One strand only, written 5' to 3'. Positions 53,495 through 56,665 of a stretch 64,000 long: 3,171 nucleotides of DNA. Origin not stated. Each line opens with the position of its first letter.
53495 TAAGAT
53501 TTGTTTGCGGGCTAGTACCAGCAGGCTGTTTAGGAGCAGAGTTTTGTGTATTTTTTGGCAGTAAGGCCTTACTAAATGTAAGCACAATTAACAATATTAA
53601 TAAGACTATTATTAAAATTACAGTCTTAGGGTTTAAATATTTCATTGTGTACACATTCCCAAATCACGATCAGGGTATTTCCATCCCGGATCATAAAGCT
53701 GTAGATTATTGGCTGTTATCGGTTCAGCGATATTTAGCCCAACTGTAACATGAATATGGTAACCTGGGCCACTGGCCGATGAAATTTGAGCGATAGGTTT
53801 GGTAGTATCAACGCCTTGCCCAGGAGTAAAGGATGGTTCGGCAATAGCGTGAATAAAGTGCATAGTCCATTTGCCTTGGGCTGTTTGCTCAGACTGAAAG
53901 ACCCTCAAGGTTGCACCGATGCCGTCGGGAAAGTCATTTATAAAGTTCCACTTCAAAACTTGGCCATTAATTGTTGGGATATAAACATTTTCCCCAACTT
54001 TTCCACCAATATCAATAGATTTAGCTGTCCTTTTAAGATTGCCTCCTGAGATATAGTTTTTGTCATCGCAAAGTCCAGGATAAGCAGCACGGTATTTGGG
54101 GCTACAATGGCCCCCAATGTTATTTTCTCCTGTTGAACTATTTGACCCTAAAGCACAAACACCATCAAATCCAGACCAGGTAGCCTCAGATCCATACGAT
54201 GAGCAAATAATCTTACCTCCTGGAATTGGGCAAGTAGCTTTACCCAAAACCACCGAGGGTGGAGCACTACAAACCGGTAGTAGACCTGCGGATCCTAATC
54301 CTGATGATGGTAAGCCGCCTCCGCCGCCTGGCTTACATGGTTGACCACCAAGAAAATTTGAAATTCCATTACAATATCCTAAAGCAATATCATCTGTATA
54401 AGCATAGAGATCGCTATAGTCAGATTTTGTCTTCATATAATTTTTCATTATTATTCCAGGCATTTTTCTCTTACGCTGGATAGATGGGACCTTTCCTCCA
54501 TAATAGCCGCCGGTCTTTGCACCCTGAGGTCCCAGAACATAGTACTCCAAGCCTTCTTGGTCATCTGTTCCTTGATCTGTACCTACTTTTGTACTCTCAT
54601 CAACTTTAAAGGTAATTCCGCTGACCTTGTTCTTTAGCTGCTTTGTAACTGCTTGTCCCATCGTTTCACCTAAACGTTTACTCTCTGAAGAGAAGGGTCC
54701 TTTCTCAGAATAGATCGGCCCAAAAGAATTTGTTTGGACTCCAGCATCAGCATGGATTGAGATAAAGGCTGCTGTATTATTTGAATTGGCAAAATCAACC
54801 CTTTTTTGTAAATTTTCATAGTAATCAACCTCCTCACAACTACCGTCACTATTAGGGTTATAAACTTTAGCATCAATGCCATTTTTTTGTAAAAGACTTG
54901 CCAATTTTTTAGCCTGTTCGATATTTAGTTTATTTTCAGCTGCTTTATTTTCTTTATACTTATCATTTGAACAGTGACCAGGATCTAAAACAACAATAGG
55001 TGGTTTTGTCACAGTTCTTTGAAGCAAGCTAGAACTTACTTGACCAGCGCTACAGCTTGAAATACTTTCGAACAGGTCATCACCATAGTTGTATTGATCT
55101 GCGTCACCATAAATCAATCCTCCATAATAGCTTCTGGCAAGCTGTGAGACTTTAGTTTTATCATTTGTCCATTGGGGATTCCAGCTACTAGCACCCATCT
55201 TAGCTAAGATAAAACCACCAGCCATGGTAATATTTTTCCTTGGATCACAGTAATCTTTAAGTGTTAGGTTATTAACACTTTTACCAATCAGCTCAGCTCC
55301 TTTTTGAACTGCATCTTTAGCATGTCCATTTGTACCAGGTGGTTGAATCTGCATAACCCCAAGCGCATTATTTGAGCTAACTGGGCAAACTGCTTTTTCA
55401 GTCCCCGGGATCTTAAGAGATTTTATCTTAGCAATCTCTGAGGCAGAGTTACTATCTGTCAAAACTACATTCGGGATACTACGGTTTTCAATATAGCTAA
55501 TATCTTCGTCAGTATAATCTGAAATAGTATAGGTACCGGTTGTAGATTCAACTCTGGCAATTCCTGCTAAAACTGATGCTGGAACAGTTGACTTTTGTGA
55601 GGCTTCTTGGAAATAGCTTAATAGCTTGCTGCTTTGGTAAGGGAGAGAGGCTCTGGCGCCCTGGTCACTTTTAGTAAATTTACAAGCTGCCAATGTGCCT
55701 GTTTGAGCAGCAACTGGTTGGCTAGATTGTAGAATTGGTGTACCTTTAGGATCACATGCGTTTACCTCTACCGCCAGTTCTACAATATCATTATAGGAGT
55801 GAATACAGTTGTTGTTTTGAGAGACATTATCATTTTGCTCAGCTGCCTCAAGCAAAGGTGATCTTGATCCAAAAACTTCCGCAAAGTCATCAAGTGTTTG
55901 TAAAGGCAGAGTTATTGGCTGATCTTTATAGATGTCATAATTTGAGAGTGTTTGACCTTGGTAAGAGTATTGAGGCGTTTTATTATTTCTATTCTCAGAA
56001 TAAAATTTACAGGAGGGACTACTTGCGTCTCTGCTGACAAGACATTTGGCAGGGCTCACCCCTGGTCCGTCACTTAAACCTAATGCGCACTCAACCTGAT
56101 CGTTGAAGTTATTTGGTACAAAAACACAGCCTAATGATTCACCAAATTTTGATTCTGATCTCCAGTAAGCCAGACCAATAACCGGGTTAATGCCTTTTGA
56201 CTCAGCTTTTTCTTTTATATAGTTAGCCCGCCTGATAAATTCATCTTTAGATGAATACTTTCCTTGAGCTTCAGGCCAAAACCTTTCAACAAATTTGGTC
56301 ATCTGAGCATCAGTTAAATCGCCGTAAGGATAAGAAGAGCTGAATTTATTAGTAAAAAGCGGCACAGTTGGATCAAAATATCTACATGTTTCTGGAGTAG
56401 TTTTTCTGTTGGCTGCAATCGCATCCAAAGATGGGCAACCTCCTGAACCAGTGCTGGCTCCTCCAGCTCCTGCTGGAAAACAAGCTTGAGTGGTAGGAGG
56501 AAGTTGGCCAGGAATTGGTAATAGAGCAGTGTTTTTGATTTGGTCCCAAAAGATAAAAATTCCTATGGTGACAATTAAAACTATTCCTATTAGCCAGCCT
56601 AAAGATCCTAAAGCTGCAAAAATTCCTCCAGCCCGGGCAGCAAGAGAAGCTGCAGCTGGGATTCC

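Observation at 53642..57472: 1276-aa multi-domain peptidoglycan hydrolase with cytoplasmic Pro-rich N-region and single TM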

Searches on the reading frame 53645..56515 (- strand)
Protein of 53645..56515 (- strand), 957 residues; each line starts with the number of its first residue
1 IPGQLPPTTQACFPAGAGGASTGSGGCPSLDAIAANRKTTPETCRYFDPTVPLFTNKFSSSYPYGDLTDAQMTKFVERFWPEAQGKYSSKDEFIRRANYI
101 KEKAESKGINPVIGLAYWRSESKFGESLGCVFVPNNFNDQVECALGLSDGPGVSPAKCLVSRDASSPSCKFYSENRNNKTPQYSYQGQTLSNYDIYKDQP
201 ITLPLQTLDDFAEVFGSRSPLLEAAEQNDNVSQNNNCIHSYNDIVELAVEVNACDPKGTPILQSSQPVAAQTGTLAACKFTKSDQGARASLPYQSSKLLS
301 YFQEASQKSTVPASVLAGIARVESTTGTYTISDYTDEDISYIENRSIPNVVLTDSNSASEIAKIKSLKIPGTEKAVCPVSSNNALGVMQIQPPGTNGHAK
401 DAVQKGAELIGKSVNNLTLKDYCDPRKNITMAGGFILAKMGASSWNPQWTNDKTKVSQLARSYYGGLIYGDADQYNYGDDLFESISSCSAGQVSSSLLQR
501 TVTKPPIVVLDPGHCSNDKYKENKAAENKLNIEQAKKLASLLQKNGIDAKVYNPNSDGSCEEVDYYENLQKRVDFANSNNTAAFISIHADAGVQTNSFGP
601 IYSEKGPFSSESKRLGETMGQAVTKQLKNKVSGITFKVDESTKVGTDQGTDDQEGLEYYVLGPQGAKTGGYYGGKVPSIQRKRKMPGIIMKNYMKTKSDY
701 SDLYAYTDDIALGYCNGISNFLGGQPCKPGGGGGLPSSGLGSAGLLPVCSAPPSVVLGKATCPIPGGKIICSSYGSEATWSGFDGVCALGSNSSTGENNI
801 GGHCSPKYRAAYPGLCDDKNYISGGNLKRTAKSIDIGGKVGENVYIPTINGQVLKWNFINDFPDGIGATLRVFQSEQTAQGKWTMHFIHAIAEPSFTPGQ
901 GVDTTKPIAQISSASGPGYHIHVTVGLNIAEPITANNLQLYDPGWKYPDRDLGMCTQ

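Call 22: search_protein_representatives(protein=window:53645-56515:-)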
Query: 957 residues. Proteins with E-value up to 0.001 (for the whole library): 361; up to 1e-10: 271; up to 1e-30: 103. The best 150 are listed.
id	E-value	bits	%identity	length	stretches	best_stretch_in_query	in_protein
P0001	0.0e+00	2210.5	100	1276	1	1-957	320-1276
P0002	5.4e-114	398.9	39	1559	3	11-495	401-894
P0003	2.2e-107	377.0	42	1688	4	505-734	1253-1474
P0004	7.6e-106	371.9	50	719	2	494-763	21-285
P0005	9.8e-105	368.2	49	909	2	696-956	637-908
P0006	1.7e-100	354.2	50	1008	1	22-491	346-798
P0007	4.5e-100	352.8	46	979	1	18-488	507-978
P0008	5.4e-98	345.9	54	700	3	758-955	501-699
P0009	1.3e-97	344.7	41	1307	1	19-726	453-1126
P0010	1.1e-95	338.3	38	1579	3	14-491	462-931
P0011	4.9e-92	326.2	42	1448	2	23-505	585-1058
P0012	5.1e-89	316.2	55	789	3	760-956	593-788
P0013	2.4e-88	314.0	62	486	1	265-496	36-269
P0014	3.3e-84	300.3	39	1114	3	757-956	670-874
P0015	1.3e-81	291.7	60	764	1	268-490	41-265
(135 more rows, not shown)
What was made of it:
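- Checked: 361 proteins in a library of 1.84 billion representatives match the ectodomain at E<=1e-3, and 103 match at E<=1e-30 (call 22).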

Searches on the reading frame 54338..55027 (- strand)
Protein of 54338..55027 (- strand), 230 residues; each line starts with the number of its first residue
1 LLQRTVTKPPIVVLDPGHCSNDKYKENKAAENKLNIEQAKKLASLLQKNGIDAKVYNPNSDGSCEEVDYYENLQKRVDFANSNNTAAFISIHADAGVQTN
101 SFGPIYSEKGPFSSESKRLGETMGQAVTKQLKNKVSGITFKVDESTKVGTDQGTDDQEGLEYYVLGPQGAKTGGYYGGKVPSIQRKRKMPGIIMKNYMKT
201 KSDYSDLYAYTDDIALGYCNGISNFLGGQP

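Call 85: search_solved_structures(query=A3, max_evalue=0.001, show_alignments=3)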
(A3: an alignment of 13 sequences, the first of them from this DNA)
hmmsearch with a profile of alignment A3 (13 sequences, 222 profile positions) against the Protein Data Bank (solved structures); distinct sequences matched with E-value up to 0.001: 15.
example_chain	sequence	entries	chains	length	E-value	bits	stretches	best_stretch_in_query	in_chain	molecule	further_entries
4rn7_A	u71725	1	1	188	4.8e-22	82.1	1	8-139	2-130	N-acetylmuramoyl-L-alanine amidase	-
1jwq_A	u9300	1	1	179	6.2e-18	68.7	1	10-124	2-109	N-ACETYLMURAMOYL-L-ALANINE AMIDASE CwlV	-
7rag_B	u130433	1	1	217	1.5e-17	67.4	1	7-136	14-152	Germination-specific N-acetylmuramoyl-L-alanine amidase, Autolysin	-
8c2o_A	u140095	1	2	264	1.7e-16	63.9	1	3-218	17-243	N-acetylmuramoyl-L-alanine amidase AmiA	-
5emi_A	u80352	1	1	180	1.6e-15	60.8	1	9-127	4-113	Cell wall hydrolase/autolysin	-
4bin_A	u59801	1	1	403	2.3e-15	60.3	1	10-219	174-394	N-ACETYLMURAMOYL-L-ALANINE AMIDASE AMIC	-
7b3n_A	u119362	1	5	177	2.1e-14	57.2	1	6-125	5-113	Cell wall hydrolase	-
7tj4_B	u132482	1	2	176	9.8e-12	48.4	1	8-165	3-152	LytH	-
3ne8_A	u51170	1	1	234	6.4e-10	42.5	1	11-121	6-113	N-acetylmuramoyl-l-alanine amidase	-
5j72_A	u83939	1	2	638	3.4e-09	40.1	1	6-141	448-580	Putative N-acetylmuramoyl-L-alanine amidase,autolysin cwp6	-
8c0j_A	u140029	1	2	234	6.8e-09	39.1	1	9-118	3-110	N-acetylmuramoyl-L-alanine amidase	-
7agl_A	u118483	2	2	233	1.3e-05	28.4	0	31-109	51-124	N-acetylmuramoyl-L-alanine amidase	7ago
1xov_A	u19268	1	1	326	0.00021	24.4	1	20-140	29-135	Ply protein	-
7agm_A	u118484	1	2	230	0.0005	23.2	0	40-109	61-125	N-acetylmuramoyl-L-alanine amidase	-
4m6g_A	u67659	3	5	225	0.00077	22.6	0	31-107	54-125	Peptidoglycan Amidase Rv3717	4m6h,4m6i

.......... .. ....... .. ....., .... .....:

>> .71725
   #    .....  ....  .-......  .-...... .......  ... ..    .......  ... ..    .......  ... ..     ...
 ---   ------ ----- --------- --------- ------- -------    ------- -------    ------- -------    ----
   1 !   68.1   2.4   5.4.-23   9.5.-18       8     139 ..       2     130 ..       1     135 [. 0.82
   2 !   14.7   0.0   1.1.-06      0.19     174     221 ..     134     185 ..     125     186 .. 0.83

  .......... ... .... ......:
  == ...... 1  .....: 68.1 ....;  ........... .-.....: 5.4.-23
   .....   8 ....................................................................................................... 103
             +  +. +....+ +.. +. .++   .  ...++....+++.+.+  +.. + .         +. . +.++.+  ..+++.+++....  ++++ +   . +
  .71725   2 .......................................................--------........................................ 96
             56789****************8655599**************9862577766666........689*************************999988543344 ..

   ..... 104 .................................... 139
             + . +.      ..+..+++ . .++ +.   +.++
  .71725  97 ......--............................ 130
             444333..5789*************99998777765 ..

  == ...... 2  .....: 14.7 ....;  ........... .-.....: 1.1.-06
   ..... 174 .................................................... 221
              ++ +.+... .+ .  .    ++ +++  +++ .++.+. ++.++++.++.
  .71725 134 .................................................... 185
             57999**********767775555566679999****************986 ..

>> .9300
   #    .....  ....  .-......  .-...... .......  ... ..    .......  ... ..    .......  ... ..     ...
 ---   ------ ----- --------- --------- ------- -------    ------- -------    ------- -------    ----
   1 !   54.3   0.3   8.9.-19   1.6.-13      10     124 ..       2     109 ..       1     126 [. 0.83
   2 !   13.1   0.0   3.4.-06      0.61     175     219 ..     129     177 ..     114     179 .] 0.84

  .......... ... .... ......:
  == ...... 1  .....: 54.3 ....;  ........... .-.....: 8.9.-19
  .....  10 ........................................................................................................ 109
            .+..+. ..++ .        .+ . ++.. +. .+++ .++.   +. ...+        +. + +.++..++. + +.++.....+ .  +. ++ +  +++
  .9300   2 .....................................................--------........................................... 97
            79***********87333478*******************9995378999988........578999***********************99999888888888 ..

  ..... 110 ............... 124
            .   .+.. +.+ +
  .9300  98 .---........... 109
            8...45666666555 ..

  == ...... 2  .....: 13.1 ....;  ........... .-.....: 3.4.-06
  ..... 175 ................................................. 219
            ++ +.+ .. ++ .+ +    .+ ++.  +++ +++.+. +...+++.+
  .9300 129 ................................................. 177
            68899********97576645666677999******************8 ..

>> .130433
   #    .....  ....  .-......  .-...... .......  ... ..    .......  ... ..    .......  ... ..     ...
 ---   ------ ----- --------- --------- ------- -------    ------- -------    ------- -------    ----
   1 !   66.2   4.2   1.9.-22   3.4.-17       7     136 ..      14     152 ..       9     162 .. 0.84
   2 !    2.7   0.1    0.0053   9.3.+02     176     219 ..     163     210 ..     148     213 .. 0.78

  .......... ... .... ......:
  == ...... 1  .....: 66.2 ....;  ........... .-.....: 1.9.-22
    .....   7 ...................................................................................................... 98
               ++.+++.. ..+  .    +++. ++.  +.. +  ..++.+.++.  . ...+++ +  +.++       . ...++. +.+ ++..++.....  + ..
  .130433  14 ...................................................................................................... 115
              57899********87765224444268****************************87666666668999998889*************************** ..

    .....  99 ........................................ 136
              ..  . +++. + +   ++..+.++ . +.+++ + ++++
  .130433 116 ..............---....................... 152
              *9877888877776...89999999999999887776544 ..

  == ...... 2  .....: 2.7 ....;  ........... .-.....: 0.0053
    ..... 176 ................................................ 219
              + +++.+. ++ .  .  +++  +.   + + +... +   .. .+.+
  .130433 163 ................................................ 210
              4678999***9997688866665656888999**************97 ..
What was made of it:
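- On Pfam Amidase_3 (PF01520): The family profile aligns this position to CwlV MPAVLLE and 4rn7 MPAILIE (call 85).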

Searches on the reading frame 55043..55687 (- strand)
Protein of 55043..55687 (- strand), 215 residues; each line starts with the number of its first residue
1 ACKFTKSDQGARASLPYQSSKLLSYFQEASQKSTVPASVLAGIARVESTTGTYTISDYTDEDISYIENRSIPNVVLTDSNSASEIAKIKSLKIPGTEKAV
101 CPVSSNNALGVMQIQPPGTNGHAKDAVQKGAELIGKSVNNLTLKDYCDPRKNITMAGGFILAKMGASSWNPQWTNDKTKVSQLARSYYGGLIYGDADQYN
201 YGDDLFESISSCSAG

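Call 14: search_protein_families(library=pfam, proteins=[window:55043-55687:-], max_evalue=10)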
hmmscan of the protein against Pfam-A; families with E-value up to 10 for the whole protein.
seq(215 aa): 1 family
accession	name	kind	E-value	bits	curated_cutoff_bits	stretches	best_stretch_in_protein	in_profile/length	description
PF01464.25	SLT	-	1.2e-06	28.5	21.3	1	25-157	2-73/117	Transglycosylase SLT domain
